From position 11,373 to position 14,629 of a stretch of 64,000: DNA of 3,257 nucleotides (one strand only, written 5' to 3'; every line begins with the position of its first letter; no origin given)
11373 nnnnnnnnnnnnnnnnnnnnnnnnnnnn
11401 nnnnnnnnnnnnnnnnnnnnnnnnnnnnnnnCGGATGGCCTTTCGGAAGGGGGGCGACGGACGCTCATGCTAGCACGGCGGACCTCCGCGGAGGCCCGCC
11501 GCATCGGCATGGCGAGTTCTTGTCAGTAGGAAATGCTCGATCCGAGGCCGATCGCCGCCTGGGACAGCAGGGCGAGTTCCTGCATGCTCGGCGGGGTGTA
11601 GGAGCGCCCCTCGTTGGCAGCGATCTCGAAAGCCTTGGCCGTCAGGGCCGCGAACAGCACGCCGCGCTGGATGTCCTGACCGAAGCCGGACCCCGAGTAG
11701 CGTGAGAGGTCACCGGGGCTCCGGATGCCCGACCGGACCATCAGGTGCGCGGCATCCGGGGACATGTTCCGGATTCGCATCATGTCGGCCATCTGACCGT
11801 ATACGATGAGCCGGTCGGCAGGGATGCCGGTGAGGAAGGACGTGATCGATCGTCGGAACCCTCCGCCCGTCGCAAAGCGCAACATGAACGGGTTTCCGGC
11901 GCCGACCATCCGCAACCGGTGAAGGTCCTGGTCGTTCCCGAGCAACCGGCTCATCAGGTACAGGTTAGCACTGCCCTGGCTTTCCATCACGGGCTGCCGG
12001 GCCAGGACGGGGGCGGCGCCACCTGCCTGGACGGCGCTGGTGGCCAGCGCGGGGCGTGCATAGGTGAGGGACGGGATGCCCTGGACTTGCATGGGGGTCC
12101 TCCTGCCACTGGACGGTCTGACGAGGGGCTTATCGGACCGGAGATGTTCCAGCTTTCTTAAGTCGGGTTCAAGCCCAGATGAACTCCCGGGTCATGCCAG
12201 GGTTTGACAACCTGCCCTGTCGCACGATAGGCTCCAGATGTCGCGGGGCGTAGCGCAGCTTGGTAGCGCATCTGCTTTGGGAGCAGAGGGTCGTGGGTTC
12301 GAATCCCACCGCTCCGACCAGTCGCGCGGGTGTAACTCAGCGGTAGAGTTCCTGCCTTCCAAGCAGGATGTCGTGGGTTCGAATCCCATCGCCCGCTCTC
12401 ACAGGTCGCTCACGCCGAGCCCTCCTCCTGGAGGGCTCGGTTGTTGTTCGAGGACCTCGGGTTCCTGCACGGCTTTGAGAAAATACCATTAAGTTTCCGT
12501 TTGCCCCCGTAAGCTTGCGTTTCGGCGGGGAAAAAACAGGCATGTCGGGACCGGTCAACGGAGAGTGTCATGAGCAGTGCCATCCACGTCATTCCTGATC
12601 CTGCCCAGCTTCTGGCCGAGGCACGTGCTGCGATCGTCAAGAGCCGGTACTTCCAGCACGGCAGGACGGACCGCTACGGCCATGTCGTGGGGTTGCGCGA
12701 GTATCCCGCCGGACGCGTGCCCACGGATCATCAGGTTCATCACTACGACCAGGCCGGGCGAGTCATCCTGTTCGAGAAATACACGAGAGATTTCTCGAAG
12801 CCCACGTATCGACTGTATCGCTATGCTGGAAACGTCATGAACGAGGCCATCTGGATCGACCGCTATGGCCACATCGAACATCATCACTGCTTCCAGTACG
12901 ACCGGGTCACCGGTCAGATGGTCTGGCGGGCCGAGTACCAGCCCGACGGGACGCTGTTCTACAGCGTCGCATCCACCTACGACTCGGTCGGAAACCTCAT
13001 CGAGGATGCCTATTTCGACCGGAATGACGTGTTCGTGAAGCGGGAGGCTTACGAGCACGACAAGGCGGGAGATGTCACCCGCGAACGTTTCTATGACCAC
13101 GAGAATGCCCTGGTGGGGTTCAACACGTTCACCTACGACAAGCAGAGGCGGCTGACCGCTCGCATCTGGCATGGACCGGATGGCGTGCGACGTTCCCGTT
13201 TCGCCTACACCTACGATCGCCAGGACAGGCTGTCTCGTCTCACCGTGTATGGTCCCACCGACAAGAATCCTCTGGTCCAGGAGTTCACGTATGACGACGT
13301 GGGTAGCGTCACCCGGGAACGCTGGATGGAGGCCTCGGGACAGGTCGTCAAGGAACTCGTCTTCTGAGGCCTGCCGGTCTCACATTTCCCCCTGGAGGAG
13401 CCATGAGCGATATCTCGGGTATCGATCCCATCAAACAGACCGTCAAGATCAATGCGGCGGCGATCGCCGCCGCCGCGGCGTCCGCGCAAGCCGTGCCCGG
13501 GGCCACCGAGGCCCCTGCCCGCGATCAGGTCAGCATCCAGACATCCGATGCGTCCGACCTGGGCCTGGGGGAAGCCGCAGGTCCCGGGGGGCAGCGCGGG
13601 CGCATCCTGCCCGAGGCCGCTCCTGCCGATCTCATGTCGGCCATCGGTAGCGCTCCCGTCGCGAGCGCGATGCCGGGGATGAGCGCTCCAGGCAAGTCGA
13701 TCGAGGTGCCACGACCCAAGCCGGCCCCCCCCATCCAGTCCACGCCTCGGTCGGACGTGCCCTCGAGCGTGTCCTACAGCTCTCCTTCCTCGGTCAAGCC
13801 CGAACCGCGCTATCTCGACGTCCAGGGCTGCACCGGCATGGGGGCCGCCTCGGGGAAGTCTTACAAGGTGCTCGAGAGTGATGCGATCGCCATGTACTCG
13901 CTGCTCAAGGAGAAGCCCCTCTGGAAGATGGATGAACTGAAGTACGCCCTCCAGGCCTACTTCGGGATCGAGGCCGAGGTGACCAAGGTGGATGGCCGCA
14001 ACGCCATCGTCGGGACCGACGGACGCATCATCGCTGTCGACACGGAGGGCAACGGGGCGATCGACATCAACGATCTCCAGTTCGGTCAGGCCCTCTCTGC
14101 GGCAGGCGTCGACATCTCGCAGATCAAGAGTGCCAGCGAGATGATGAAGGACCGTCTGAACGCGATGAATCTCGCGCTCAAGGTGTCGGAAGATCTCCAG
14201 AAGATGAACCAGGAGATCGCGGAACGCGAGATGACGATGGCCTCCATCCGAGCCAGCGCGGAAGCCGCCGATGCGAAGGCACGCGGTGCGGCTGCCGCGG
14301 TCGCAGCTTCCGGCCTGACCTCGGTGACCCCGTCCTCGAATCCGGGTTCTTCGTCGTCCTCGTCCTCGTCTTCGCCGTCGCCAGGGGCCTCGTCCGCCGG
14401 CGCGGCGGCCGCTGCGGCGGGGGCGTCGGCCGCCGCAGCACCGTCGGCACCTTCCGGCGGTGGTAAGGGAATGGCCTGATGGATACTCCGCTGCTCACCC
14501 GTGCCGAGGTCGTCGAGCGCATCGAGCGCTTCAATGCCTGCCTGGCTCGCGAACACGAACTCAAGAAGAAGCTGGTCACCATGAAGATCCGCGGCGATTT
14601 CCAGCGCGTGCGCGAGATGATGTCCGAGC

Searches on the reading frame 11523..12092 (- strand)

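Call 4: search_protein_families(library=pfam, proteins=[window:11523-12092:-], max_evalue=0.01)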
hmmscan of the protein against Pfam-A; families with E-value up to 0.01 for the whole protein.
window:11523-12092:- (189 aa): 1 family
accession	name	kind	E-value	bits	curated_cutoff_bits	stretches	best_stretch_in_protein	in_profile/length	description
PF14229.12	DUF4332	-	0.0011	19.6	23.2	1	89-141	40-92/122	Domain of unknown function (DUF4332)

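Call 5: search_protein_families(library=ncbifam, proteins=[window:11523-12092:-], max_evalue=0.01)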
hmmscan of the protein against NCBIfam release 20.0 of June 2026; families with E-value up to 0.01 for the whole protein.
window:11523-12092:- (189 aa): 0 families

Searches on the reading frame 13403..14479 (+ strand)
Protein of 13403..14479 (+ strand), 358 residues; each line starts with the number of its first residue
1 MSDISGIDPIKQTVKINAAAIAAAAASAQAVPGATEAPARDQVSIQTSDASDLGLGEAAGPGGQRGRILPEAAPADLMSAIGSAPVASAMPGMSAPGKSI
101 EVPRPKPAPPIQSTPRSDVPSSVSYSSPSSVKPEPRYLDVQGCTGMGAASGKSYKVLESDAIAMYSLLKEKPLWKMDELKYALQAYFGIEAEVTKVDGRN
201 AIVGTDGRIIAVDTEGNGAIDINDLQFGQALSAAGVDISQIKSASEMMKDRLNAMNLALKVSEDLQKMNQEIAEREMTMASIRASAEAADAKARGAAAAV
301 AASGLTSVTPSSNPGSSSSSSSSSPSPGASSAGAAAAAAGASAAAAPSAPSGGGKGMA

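Call 4: search_protein_families(library=pfam, proteins=[window:13403-14479:+], max_evalue=0.01)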
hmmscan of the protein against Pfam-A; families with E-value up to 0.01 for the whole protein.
window:13403-14479:+ (358 aa): 0 families

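Call 5: search_protein_families(library=ncbifam, proteins=[window:13403-14479:+], max_evalue=0.01)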
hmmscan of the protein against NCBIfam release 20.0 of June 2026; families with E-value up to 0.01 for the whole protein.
window:13403-14479:+ (358 aa): 0 families

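Call 33: search_protein_families(library=padloc, proteins=[window:13403-14479:+], max_evalue=0.1)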
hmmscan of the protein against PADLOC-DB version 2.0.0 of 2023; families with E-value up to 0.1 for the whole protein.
window:13403-14479:+ (358 aa): 0 families

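Call 34: search_protein_families(library=pfam, proteins=[window:13403-14479:+], max_evalue=10)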
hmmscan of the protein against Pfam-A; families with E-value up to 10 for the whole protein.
window:13403-14479:+ (358 aa): 0 families

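Call 49: find_homologous_proteins(query=window:13403-14476:+, max_evalue=0.001)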
Query window:13403-14476:+ (358 aa): 3 proteins with E <= 0.001 among 8000 candidates.
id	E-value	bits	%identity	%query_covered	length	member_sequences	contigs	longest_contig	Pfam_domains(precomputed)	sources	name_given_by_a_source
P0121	8.0e-210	714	100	100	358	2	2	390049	-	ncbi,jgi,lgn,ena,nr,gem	ncbi:MAG: hypothetical protein VKP72_05560 [bacterium]|nr:hypothetical protein [bacterium]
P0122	2.1e-174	598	90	79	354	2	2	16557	-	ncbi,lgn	-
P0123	4.6e-132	458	71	90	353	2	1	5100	-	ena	-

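Call 53: search_protein_families(library=pfam, alignment_id=A2, max_evalue=1)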
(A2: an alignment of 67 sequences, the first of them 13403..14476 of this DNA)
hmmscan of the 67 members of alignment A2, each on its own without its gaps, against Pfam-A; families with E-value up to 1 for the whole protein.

A. member 1, window:13403-14476:+ (358 aa): 0 families

B. families by the number of members that match (of 67 scanned): 122 families (the first 25 are shown)
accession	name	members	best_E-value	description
PF13202.12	EF-hand_5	11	0.037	EF hand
PF00036.39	EF-hand_1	10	0.013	EF hand domain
PF13499.12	EF-hand_7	5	0.019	EF-hand domain pair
PF08287.16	DASH_Spc19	4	0.00092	Spc19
PF13670.12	PepSY_2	4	0.0027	Peptidase propeptide and YPEB domain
PF13405.12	EF-hand_6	3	0.0034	EF-hand domain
PF10500.14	SR-25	3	0.024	Nuclear RNA-splicing-associated protein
PF23082.1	Myb_DNA-binding_2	3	0.032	Myb-like DNA-binding domain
PF16344.10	FecR_C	3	0.051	FecR, C-terminal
PF19745.5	FUT8_N_cat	3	0.15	Alpha-(1,6)-fucosyltransferase N- and catalytic domains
PF23159.1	WH_Rok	2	1.3e-05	Repressor Rok winged helix domain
PF02186.21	TFIIE_beta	2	0.00068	TFIIE beta subunit core domain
PF23067.1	MG280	2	0.0014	Uncharacterised protein MG280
PF10057.14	MpsC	2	0.0014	Na+-translocating membrane potential-generating system (MpsC)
PF18517.6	LZ3wCH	2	0.0031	Leucine zipper with capping helix domain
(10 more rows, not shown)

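Call 62: find_encoding_contigs(protein=P0121, flank=10000, max_places=2)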
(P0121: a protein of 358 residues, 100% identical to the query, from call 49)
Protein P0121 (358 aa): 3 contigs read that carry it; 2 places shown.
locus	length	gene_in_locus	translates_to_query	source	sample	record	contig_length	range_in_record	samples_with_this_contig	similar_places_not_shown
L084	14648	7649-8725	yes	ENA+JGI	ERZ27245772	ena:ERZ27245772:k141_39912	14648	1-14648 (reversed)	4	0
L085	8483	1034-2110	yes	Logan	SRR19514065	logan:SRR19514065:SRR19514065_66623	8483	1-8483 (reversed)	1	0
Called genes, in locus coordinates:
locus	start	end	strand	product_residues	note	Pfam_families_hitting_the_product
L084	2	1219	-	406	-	?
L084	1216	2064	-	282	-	PF08666:SAF, PF16976:RcpC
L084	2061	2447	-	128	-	PF07811:TadE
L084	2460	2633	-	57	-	PF04964:Flp_Fap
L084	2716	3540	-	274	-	-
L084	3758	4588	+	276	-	PF02086:MethyltransfD12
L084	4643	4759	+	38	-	-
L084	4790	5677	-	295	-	PF02673:BacA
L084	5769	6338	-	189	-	-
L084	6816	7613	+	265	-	-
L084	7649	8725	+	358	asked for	-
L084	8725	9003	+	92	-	-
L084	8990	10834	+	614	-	PF04055:Radical_SAM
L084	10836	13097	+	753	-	-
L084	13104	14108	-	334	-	PF09992:NAGPA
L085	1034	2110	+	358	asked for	-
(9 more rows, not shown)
